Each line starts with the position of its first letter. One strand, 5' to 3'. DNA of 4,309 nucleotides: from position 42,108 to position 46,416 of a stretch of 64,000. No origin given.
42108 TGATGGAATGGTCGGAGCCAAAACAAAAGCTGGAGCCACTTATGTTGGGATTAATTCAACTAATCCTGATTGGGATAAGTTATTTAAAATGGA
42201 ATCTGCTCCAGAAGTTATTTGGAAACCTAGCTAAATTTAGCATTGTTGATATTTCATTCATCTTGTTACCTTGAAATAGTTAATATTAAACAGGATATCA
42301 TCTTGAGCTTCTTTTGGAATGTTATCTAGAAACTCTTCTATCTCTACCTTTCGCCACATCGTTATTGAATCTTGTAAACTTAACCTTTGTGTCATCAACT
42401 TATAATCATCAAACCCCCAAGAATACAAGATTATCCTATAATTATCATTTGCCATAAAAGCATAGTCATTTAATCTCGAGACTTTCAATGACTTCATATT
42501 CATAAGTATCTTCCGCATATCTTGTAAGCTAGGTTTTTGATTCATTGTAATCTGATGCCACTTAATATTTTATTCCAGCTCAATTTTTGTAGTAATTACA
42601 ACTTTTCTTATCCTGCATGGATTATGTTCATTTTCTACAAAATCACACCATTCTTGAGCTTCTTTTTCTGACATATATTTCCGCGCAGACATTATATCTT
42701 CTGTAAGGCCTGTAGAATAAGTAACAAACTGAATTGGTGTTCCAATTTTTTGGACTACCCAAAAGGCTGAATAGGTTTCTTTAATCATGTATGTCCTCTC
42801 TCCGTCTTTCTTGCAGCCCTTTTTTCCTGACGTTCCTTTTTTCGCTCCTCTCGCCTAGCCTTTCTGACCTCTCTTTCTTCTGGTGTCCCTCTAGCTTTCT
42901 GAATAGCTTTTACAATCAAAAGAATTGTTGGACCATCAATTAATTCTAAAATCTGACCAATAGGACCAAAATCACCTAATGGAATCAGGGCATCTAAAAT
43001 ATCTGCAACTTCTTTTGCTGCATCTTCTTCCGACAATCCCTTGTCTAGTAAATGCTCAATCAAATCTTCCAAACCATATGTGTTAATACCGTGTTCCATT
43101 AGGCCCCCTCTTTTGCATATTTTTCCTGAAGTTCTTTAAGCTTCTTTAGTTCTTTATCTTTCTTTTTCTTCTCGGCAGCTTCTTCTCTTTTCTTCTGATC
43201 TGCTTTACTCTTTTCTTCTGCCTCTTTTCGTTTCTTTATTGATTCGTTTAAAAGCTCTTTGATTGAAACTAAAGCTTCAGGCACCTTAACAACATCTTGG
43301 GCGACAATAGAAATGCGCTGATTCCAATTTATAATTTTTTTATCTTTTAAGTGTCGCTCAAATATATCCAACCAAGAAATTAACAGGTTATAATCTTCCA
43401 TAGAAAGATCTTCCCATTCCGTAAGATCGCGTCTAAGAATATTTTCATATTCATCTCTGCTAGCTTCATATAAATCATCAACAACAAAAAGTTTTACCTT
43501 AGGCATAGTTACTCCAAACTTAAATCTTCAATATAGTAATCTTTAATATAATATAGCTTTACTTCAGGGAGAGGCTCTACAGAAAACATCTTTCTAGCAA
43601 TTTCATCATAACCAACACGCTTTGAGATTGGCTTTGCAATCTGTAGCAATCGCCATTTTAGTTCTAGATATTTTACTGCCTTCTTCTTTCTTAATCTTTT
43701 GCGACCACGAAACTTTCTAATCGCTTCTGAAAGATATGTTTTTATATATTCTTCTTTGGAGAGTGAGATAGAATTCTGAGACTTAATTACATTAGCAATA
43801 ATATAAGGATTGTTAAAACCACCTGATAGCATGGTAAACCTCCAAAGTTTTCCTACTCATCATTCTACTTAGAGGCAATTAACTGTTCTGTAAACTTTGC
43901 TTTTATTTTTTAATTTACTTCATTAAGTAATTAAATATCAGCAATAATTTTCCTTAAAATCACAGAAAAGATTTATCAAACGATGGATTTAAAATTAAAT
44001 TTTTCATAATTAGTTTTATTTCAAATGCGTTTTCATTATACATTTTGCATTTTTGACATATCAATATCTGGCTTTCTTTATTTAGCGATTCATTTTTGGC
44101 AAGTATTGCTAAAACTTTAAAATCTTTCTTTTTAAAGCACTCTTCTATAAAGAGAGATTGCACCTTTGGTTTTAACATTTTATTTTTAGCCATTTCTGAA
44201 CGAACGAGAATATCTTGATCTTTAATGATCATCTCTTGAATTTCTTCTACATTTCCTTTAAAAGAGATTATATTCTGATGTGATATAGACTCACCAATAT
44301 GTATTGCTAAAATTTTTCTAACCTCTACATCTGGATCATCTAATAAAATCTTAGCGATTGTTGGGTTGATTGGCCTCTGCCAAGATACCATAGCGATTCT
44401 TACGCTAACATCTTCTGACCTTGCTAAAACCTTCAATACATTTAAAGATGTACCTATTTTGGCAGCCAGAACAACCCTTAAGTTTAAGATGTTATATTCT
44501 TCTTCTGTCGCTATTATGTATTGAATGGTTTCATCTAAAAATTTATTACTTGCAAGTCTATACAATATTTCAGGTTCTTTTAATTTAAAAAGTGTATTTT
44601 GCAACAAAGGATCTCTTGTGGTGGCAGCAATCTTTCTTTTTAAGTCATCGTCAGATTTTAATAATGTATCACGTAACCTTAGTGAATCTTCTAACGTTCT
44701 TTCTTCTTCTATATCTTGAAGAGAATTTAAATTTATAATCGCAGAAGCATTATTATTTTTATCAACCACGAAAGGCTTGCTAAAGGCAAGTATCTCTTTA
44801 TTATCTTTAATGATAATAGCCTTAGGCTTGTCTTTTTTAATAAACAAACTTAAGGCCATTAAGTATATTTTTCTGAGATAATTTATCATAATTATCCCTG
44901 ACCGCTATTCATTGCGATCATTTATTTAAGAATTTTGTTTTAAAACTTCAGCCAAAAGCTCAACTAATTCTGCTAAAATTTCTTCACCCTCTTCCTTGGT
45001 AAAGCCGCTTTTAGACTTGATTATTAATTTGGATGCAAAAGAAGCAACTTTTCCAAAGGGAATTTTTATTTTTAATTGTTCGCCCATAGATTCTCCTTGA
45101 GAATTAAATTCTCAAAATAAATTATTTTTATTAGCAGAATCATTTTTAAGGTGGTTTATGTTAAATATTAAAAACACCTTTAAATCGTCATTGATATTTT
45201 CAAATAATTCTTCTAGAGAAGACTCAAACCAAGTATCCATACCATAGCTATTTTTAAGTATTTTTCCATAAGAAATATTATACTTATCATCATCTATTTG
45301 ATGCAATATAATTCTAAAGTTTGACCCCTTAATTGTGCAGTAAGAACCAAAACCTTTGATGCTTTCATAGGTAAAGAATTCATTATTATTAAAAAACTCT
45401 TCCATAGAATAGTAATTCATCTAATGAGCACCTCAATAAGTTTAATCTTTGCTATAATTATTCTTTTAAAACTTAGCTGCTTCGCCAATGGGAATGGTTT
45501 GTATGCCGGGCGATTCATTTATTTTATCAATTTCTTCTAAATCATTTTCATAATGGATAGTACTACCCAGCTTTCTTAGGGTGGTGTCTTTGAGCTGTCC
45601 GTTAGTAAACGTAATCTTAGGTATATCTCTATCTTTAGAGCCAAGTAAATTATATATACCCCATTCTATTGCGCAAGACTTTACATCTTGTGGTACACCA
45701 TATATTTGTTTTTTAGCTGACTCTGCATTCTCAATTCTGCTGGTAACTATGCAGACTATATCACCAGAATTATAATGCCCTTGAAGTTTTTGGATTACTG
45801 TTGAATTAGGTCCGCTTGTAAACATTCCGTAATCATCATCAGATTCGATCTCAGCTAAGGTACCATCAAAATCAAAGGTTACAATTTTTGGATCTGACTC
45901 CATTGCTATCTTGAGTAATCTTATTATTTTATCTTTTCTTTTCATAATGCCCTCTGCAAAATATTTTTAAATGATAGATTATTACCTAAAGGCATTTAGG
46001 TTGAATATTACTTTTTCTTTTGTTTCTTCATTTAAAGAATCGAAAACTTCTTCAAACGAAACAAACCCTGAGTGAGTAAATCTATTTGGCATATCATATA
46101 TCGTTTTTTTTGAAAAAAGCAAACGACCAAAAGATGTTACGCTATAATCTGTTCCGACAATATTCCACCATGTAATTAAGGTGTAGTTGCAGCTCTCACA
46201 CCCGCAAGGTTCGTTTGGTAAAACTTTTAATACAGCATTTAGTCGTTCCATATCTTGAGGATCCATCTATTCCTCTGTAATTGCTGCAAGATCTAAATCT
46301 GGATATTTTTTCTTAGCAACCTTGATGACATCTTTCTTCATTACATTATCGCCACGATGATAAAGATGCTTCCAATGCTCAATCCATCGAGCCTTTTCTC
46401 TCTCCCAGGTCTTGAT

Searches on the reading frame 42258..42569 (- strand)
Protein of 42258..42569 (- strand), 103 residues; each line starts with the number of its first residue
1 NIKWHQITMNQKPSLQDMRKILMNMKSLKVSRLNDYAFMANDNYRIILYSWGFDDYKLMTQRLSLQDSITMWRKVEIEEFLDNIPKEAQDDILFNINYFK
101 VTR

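Call 6: search_protein_families(library=pfam, proteins=[window:42258-42569:-], max_evalue=1)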
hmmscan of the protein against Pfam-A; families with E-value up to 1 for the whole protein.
window:42258-42569:- (103 aa): 0 families

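Call 7: search_protein_families(library=phrogs, proteins=[window:42258-42569:-], max_evalue=1)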
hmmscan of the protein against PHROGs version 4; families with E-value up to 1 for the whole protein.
window:42258-42569:- (103 aa): 2 families
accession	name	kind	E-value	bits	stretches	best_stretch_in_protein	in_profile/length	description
phrog_3066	-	moron, auxiliary metabolic gene and host takeover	0.031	15.4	1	9-48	37-76/94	toxin of TA system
phrog_37914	-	head and packaging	0.42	11.8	1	37-46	10-19/46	major head protein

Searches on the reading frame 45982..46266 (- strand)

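Call 6: search_protein_families(library=pfam, proteins=[window:45982-46266:-], max_evalue=1)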
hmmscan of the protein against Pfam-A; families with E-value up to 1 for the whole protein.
window:45982-46266:- (94 aa): 0 families

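Call 7: search_protein_families(library=phrogs, proteins=[window:45982-46266:-], max_evalue=1)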
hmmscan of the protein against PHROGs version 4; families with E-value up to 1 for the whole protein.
window:45982-46266:- (94 aa): 2 families
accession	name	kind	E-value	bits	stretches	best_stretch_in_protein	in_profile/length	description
phrog_22922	-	unknown function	0.022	15.5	1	51-85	77-111/177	-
phrog_19431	-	unknown function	0.22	12.5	1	20-49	39-66/81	-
